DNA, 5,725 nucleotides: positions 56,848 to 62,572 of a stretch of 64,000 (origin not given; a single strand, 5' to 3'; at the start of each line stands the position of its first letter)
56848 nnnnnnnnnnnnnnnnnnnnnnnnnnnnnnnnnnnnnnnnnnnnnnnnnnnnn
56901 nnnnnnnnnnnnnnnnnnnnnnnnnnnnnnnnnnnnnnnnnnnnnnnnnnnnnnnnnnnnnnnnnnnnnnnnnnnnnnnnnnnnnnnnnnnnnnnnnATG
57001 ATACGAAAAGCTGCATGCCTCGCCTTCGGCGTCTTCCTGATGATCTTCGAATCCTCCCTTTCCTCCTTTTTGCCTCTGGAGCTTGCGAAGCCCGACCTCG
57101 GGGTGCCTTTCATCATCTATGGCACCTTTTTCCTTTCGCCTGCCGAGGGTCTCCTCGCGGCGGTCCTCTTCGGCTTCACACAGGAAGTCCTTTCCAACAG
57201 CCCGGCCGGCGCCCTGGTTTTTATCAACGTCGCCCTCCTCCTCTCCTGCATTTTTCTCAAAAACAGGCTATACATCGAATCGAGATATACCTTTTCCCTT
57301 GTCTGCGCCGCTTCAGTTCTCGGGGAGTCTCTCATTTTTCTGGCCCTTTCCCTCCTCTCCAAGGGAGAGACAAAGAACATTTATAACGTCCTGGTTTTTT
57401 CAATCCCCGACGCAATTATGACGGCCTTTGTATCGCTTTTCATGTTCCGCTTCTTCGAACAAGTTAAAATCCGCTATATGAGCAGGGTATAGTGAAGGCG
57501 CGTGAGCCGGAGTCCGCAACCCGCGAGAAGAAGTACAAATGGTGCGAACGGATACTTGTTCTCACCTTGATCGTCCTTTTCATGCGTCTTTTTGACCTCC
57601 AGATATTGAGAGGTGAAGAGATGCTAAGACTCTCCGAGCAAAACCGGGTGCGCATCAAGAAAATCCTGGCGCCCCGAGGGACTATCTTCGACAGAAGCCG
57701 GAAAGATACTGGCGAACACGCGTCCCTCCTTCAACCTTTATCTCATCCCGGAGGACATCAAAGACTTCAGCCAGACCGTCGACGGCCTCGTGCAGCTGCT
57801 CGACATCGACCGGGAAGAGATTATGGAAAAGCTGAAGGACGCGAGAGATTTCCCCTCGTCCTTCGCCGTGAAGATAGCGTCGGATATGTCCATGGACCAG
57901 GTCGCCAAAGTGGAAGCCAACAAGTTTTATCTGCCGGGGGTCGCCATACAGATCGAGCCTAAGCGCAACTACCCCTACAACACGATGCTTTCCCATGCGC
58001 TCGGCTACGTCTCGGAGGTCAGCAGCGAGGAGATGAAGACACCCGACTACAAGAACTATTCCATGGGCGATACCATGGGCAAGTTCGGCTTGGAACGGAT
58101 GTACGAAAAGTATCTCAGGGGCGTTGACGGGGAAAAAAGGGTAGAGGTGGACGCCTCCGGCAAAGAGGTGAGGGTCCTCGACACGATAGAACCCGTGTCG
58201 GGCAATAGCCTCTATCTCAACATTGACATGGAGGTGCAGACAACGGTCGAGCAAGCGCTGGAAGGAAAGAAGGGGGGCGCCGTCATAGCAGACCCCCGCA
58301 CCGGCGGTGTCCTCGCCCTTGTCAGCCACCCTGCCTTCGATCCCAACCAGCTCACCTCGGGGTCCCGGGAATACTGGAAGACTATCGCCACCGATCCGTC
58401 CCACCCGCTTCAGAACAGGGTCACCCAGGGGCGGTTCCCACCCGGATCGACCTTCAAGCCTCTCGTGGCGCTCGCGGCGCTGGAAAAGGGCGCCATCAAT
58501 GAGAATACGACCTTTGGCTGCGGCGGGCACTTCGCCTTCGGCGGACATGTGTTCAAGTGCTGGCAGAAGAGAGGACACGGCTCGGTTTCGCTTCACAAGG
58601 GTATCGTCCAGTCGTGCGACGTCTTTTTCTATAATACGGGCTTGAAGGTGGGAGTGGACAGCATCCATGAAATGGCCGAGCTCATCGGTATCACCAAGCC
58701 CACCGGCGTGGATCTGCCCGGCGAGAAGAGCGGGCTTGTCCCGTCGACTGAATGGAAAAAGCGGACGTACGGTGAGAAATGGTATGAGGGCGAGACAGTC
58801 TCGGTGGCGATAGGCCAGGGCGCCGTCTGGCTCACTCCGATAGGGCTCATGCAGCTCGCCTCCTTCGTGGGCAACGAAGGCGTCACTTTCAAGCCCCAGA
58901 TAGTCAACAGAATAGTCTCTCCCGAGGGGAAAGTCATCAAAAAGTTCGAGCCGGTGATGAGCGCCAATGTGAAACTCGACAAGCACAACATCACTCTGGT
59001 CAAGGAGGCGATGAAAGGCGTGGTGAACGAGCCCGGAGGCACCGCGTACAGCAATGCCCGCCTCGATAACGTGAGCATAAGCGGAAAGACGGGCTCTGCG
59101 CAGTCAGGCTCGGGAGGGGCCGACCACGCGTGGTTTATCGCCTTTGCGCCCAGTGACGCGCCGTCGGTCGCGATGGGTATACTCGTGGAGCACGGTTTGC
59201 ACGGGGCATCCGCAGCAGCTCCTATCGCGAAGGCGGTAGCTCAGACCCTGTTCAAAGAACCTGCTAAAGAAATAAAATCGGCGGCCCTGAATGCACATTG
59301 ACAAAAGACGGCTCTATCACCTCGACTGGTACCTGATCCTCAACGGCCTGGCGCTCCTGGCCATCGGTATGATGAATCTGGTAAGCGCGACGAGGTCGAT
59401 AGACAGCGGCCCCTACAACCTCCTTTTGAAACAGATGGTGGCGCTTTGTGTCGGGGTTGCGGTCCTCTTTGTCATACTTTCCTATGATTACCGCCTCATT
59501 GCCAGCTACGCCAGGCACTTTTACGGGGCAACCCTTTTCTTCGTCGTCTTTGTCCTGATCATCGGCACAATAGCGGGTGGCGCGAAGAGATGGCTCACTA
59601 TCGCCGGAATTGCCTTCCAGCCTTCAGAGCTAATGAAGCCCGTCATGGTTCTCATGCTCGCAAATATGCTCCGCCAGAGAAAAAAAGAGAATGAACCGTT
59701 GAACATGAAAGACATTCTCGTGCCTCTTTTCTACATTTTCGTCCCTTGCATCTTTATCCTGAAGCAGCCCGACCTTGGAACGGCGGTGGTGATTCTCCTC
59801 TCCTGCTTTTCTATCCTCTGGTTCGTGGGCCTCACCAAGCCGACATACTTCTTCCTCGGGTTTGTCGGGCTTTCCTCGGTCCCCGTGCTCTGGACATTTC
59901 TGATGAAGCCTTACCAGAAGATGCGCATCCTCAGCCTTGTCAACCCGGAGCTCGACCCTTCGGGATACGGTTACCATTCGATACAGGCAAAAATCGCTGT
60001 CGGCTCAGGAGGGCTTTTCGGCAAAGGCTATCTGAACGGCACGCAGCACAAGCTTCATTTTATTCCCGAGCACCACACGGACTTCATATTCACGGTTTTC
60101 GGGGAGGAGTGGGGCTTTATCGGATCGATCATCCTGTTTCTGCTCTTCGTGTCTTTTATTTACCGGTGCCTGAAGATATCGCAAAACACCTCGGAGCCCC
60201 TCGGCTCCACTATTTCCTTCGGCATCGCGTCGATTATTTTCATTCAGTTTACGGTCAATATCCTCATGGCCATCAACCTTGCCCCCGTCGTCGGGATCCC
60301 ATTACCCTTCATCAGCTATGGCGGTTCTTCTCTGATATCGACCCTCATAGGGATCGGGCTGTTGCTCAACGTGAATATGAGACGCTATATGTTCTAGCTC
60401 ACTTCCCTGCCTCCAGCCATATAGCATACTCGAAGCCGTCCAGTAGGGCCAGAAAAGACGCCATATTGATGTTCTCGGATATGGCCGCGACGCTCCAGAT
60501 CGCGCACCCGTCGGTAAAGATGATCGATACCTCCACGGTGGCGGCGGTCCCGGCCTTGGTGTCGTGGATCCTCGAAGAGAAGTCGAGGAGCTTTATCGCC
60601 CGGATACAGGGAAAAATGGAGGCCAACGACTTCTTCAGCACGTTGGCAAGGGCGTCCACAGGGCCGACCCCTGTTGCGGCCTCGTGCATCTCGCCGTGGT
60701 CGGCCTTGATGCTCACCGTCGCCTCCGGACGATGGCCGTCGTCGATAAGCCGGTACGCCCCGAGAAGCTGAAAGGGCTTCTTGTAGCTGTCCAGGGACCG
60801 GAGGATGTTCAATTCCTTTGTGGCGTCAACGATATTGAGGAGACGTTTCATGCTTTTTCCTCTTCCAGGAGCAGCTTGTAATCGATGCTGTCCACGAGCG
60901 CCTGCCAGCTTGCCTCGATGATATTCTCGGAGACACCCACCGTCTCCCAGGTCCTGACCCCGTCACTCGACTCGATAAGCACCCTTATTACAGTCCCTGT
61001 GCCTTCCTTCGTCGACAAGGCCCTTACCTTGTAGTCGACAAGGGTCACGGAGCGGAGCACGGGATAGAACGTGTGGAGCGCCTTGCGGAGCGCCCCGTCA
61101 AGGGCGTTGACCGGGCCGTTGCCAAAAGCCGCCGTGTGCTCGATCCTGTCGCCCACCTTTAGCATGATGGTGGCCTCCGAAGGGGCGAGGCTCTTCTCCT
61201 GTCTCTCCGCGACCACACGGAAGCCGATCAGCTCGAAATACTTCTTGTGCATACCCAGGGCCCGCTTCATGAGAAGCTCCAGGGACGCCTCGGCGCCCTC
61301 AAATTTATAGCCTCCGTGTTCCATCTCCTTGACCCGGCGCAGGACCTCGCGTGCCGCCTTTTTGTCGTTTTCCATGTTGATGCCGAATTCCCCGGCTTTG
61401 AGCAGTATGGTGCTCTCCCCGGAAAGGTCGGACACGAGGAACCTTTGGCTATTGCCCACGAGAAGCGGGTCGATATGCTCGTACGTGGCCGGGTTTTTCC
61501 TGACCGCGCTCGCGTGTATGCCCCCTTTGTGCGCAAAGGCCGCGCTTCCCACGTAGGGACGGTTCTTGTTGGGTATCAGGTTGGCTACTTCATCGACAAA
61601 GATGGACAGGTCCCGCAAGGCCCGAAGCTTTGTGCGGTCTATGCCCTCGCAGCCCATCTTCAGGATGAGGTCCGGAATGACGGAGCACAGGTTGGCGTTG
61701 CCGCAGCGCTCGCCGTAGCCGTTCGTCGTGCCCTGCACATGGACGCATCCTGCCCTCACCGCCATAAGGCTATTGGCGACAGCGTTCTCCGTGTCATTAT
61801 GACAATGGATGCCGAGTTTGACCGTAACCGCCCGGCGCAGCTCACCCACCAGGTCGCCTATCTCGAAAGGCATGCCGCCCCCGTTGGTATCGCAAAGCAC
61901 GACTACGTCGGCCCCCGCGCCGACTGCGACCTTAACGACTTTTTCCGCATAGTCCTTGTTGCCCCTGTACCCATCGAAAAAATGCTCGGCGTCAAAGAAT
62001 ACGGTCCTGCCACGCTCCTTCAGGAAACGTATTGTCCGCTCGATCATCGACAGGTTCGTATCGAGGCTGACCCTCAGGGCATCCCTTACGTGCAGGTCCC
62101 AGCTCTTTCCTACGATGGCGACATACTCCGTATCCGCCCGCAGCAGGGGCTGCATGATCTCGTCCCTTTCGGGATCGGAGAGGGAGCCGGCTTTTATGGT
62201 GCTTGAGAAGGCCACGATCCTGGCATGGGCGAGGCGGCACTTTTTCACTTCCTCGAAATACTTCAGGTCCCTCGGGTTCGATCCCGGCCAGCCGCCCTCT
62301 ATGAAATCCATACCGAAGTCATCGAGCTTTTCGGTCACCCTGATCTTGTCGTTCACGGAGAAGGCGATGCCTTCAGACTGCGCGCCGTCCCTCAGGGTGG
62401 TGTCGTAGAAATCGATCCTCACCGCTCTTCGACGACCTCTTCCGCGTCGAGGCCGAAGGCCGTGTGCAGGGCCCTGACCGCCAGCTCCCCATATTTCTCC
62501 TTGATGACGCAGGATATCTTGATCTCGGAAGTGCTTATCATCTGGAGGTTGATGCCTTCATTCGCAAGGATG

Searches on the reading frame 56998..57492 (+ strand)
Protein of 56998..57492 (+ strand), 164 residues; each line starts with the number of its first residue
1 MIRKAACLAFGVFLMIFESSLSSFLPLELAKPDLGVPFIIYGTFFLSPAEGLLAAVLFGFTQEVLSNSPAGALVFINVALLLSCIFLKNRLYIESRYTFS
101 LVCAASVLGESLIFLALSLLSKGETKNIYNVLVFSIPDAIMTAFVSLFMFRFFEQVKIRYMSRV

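Call 40: search_protein_families(library=pfam, proteins=[window:56998-57492:+], max_evalue=0.001)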
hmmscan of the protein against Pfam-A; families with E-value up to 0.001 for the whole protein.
window:56998-57492:+ (164 aa): 1 family
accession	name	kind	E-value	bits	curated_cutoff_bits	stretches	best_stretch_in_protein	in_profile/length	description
PF04093.17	MreD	-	8.6e-07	29.6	24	1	12-154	14-152/158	rod shape-determining protein MreD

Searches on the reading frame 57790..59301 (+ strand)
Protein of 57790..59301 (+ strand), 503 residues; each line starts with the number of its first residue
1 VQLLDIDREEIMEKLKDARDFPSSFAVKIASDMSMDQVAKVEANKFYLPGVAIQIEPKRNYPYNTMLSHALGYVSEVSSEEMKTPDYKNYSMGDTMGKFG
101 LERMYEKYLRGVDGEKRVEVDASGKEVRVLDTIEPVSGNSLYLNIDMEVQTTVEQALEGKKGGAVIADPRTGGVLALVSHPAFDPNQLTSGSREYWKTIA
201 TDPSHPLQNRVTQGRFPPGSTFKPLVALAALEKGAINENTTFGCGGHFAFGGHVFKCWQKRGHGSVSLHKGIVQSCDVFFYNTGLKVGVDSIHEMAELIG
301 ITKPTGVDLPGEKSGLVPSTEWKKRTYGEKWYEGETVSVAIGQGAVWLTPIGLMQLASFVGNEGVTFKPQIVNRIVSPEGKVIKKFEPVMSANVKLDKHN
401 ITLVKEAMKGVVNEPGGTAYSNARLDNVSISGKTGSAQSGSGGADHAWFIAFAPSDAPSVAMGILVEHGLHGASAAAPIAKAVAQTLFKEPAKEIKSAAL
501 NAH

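Call 40: search_protein_families(library=pfam, proteins=[window:57790-59301:+], max_evalue=0.001)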
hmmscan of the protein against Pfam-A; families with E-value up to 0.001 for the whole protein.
window:57790-59301:+ (503 aa): 2 families
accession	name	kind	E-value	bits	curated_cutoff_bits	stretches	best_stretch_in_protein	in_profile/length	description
PF00905.27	Transpeptidase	-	3.3e-65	220.7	22.1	1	162-484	1-298/299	Penicillin binding protein transpeptidase domain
PF03717.20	PBP_dimer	-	1.2e-33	117.5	24.4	1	5-129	54-178/180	Penicillin-binding Protein dimerisation domain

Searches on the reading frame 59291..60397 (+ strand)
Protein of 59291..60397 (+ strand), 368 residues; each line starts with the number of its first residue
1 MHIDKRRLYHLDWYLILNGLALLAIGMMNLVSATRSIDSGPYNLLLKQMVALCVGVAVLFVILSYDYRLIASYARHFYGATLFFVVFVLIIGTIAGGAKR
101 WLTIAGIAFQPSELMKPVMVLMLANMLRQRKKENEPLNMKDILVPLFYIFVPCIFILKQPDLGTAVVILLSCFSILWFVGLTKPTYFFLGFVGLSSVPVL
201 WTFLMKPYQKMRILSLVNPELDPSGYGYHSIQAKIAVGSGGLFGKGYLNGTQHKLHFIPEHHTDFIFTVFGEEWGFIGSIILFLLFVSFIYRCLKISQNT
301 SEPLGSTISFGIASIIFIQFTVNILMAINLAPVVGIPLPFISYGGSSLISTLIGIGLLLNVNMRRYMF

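Call 40: search_protein_families(library=pfam, proteins=[window:59291-60397:+], max_evalue=0.001)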
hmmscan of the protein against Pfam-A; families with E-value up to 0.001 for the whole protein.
window:59291-60397:+ (368 aa): 1 family
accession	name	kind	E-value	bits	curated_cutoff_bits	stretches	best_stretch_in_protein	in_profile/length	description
PF01098.24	FTSW_RODA_SPOVE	-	1.7e-101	340.2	26.4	1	18-365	11-354/356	Cell cycle protein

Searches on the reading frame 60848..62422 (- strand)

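Call 40: search_protein_families(library=pfam, proteins=[window:60848-62422:-], max_evalue=0.001)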
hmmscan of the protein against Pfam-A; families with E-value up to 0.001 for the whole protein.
window:60848-62422:- (524 aa): 3 families
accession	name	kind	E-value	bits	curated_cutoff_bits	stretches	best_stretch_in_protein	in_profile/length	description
PF00682.25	HMGL-like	-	5e-45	154.4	29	1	3-271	2-258/260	HMGL-like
PF08502.15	LeuA_dimer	-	8.1e-27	94.1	24.9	1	376-516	2-130/131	LeuA allosteric (dimerisation) domain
PF22617.1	HCS_D2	-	8.8e-17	61.7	27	1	291-368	2-78/82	Homocitrate synthase post-HMGL domain-like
